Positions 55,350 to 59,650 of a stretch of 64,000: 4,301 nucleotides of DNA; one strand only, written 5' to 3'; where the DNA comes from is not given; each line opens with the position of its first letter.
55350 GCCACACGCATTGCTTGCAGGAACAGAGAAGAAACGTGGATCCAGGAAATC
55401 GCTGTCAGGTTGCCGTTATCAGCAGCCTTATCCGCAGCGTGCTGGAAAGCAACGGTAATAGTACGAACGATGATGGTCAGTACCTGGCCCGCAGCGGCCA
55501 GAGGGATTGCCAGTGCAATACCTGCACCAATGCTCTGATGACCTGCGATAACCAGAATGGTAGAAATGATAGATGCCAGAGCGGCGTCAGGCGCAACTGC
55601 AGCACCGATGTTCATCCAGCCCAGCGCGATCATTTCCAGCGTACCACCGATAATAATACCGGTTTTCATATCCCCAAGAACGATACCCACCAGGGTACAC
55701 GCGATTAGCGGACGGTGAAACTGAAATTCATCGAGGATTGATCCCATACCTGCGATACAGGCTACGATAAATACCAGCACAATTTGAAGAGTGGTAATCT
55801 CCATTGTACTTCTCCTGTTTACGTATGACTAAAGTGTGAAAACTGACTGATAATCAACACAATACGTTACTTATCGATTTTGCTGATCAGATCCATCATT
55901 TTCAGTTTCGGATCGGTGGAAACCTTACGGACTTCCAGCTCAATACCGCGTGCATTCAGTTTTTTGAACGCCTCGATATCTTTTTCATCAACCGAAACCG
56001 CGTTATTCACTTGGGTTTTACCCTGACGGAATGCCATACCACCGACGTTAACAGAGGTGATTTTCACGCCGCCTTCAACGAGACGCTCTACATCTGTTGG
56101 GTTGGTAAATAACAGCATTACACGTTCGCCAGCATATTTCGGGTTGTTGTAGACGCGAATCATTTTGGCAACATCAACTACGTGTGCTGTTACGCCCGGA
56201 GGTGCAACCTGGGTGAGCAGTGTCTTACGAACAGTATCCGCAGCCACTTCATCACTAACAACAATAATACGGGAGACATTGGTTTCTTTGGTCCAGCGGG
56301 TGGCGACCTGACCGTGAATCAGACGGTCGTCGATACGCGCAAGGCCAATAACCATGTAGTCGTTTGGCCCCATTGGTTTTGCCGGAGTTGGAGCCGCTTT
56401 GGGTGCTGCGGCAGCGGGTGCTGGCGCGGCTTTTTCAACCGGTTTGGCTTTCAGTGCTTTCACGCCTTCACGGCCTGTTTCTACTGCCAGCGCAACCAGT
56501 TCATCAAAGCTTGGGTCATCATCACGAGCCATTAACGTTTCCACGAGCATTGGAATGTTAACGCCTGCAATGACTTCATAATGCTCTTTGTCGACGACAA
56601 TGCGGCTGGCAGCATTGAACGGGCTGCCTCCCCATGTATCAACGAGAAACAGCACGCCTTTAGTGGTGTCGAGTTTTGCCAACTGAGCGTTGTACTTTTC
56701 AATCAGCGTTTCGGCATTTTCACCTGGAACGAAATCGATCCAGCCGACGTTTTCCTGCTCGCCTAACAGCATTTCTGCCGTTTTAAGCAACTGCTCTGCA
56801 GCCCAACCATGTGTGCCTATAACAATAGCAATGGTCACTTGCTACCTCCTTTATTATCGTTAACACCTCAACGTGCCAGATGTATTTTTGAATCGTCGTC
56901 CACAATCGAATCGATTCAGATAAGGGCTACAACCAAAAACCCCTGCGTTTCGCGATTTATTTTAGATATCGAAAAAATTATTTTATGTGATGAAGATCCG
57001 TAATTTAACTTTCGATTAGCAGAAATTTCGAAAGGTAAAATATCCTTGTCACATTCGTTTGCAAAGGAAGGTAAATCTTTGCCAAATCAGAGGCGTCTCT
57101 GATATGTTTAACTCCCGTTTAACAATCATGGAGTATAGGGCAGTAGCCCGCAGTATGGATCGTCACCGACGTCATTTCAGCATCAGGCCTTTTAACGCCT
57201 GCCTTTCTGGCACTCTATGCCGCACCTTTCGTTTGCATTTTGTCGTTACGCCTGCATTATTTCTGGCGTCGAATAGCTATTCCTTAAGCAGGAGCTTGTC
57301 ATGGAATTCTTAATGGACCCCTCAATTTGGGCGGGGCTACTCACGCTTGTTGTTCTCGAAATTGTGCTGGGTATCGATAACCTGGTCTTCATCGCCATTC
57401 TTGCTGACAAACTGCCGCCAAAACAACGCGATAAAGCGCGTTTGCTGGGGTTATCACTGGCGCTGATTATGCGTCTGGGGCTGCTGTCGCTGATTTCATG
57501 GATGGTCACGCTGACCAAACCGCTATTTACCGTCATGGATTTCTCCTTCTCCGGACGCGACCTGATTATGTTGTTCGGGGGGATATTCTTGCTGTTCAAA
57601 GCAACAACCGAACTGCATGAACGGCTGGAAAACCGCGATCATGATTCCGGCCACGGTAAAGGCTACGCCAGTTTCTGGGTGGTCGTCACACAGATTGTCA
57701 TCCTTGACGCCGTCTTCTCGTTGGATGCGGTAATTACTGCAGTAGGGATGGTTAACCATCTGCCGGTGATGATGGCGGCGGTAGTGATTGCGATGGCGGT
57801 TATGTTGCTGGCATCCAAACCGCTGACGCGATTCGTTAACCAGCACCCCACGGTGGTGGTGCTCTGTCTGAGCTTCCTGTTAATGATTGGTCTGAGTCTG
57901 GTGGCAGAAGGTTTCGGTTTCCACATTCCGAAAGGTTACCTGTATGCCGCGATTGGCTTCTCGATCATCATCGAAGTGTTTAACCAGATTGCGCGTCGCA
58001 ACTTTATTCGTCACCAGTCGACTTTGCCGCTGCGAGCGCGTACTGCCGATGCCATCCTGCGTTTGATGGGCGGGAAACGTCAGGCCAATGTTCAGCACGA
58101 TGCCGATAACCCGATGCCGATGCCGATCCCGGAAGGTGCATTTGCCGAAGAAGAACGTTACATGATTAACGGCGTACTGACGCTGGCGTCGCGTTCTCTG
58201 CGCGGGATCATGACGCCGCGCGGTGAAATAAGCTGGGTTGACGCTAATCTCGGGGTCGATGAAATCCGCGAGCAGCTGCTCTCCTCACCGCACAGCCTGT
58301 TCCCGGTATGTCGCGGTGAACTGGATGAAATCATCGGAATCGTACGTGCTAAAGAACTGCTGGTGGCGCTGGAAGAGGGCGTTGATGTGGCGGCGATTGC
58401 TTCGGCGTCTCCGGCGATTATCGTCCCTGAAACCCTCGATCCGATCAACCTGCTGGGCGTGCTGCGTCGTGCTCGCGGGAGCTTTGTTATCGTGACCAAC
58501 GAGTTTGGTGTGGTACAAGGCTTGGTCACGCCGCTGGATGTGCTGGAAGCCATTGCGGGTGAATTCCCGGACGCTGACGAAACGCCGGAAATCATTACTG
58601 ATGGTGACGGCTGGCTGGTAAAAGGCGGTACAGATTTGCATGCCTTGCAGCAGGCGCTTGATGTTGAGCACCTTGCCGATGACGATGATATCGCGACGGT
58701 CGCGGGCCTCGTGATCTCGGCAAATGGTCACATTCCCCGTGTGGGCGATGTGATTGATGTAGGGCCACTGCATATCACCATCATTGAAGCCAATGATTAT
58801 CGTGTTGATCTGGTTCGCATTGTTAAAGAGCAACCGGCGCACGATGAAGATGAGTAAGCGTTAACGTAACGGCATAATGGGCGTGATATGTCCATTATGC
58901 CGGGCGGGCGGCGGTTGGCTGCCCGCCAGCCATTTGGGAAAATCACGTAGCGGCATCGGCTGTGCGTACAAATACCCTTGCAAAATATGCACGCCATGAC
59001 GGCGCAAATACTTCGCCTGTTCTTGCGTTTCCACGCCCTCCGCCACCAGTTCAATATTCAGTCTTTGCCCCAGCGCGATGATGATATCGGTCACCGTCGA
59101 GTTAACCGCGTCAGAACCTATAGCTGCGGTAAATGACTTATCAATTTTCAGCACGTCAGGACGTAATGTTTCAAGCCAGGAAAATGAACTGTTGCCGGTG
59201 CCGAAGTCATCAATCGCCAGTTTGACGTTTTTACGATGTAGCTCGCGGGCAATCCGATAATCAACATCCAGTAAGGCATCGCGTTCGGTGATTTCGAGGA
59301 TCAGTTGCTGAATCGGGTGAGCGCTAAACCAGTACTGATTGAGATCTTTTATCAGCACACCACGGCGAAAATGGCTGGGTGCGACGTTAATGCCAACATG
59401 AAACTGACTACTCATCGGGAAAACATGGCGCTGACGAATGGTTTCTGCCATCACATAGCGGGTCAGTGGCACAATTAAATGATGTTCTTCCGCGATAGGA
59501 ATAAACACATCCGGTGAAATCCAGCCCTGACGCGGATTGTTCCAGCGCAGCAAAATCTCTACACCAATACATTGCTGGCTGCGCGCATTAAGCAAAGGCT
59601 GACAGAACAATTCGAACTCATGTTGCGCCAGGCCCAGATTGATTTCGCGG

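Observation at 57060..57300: Structured, relatively GC-rich leader with a perfect 7-bp inverted repeat upstream of the TerC/CBS gene yoaE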

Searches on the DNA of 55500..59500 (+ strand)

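Call 3: search_rna_families(source=window, start=55500, end=59500, threshold=evalue, max_evalue=10, show_alignments=3)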
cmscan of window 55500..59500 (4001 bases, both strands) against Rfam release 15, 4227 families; matches with E-value up to 10: 8.
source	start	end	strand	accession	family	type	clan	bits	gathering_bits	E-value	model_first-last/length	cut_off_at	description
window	58870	58902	+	RF03374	mir-2001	Gene; miRNA;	-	22.4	74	0.17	14-59/72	no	mir-2001 microRNA precursor family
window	55817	55843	-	RF01350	CRISPR-DR41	Gene; CRISPR;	-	19.2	36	3.1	1-29/29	no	CRISPR RNA direct repeat element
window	56548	56581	-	RF00140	Alpha_RBS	Cis-reg;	-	17.8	38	0.6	1-110/110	no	Alpha operon ribosome binding site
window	55963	56009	-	RF03647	mir-7640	Gene; miRNA;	-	17.5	90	4.7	1-60/60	no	mir-7640 microRNA precursor family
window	56123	56194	+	RF00658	mir-21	Gene; miRNA;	-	17.4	52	2.5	1-72/72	no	mir-21 microRNA precursor family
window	55952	55985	-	RF02852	Ysr206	Gene; sRNA;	-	16.2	124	0.62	61-94/312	no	Yersinia sRNA 206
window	57538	57588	+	RF00729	mir-278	Gene; miRNA;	-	15.3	55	8.6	14-62/75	no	mir-278 microRNA precursor family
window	59058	59102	+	RF01129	sR44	Gene; snRNA; snoRNA; CD-box;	-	15.2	45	2.1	14-55/55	no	Small nucleolar RNA sR44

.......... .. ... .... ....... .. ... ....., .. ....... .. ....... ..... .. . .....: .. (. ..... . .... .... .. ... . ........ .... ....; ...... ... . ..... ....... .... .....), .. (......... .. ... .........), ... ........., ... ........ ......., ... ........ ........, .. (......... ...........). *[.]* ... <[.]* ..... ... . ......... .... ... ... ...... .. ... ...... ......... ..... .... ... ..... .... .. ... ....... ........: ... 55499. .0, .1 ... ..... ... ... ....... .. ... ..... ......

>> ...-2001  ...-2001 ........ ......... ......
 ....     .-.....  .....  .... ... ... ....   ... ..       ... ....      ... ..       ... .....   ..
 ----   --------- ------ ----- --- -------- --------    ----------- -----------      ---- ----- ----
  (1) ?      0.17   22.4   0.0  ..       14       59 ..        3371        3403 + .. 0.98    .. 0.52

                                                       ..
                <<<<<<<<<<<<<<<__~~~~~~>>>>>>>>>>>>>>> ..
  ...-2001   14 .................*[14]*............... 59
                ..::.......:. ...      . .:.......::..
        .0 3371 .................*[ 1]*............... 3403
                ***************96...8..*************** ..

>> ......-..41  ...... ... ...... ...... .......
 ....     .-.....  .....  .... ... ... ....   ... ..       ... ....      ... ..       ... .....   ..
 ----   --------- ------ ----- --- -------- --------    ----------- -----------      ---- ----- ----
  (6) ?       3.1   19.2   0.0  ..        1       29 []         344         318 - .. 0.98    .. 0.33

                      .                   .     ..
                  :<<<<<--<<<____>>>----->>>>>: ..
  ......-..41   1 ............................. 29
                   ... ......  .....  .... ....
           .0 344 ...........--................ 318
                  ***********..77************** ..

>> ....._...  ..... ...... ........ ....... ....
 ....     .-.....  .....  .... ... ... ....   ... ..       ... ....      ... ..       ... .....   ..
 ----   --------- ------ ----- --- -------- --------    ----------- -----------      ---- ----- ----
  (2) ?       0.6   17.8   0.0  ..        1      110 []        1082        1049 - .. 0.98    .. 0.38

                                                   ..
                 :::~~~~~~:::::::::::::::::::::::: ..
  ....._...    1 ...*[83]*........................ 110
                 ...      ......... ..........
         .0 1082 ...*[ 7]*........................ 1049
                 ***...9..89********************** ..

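Call 4: search_dna_similar(query=window:56839-57300:+, collection=ecoli_genomes, mode=near, max_rows=15, rows=spread)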
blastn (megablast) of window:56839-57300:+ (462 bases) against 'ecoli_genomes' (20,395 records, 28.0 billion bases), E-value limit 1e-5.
Records with a match: 5423; places in all: 5424; records where one place covers at least 80% of the query: 5422.
Genomes with a match: 5423 of 5426; with a place that covers at least 80% of the query: 5422. Places per genome that has any: lowest 1, median 1, highest 2. On chromosomes: 5423 places; on plasmids: 1.
Best place of each record, by identity: >=99% 4631; 95-99% 792.
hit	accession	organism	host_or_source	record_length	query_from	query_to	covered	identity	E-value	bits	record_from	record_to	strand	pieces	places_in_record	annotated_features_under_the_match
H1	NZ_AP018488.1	Escherichia coli O157:H7 strain PV15-279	Homo sapiens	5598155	1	462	100%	100.0%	0e+0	854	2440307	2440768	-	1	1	yoaL: protein YoaL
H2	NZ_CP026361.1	Escherichia coli strain 1A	not applicable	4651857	1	462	100%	99.8%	0e+0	848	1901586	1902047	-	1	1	yoaL: protein YoaL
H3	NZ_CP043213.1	Escherichia coli O16:H48 strain CV601gfp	missing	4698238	1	462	100%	99.8%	0e+0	848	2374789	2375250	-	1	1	yoaL: protein YoaL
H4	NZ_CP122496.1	Escherichia coli strain a7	duck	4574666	1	462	100%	99.8%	0e+0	848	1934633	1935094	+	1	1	yoaL: protein YoaL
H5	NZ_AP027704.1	Escherichia coli strain PSS-13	Homo sapiens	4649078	1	462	100%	99.8%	0e+0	848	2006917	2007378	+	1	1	yoaL: protein YoaL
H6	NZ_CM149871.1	Escherichia coli strain HCP17S3_I4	Sus scrofa domesticus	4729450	1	462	100%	99.8%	0e+0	848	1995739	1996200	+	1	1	yoaL: protein YoaL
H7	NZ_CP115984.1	Escherichia coli strain NCCP 13717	Homo sapiens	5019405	1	462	100%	99.8%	0e+0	848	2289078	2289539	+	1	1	yoaL: protein YoaL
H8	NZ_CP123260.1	Escherichia coli strain YZLc4-1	chicken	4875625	1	462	100%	99.6%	0e+0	843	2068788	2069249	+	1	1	yoaL: protein YoaL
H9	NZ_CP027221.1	Escherichia coli strain 2015C-3101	Homo sapiens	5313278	1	462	100%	99.4%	0e+0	837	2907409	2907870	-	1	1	yoaL: protein YoaL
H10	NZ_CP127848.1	Escherichia coli strain MB7671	Homo sapiens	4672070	1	462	100%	99.4%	0e+0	837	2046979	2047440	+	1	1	yoaL: protein YoaL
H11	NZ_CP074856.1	Escherichia coli strain 2013C_3997_C1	Homo sapiens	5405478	1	462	100%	99.4%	0e+0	837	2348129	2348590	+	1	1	yoaL: protein YoaL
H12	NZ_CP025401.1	Escherichia coli strain MS8345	Homo sapiens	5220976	1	462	100%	99.1%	0e+0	832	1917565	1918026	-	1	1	yoaL: protein YoaL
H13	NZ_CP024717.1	Escherichia coli strain LS4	Bos mutus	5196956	1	462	100%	98.9%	0e+0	826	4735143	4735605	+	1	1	yoaL: protein YoaL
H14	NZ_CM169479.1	Escherichia coli strain EC22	Homo sapiens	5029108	1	462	100%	98.9%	0e+0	826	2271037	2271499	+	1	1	yoaL: protein YoaL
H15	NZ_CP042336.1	Escherichia coli strain GZ04-0086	Homo sapiens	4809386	1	235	51%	100.0%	1e-118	435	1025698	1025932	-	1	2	none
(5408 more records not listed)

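Call 7: get_annotated_region(hit=H1, flank=2500)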
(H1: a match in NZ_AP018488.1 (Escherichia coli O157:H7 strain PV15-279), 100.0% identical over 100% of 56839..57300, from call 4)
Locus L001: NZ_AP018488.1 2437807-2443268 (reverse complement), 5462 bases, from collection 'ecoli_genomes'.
description: Escherichia coli O157:H7 strain PV15-279 chromosome, complete genome
organism: Escherichia coli O157:H7 strain PV15-279 (NCBI taxid 83334)
replicon: chromosome; assembly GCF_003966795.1
host: Homo sapiens; source: -; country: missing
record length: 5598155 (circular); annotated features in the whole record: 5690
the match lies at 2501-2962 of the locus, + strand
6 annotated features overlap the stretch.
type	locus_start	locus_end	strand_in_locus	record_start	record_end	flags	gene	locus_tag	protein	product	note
CDS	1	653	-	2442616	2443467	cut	manZ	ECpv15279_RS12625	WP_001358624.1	PTS mannose transporter subunit IID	-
CDS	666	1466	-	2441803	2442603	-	manY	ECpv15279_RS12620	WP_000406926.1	PTS mannose transporter subunit IIC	-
CDS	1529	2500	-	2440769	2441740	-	manX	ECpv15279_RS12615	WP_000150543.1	PTS mannose transporter subunit IIAB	-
CDS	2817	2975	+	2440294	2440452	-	yoaL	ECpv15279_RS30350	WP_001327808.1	protein YoaL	-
CDS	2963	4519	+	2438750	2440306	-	yoaE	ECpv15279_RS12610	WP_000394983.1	CNNM family cation transport protein YoaE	-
CDS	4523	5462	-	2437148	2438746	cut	pdeD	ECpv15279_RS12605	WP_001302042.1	EAL domain-containing protein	-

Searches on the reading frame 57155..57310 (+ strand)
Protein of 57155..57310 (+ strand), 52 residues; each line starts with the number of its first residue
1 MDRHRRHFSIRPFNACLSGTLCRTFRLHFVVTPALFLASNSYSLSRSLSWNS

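Call 51: search_protein_families(library=pfam, proteins=[window:57155-57310:+], max_evalue=0.01)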
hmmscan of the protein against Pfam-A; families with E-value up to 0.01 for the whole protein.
window:57155-57310:+ (52 aa): 1 family
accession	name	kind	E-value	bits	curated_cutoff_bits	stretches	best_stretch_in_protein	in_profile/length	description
PF22867.1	YoaL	-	9.5e-41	138.1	27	1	1-52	1-52/52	Protein YoaL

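Call 52: search_protein_families(library=ncbifam, proteins=[window:57155-57310:+], max_evalue=0.01)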
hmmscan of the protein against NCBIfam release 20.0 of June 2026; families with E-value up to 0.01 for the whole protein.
window:57155-57310:+ (52 aa): 0 families
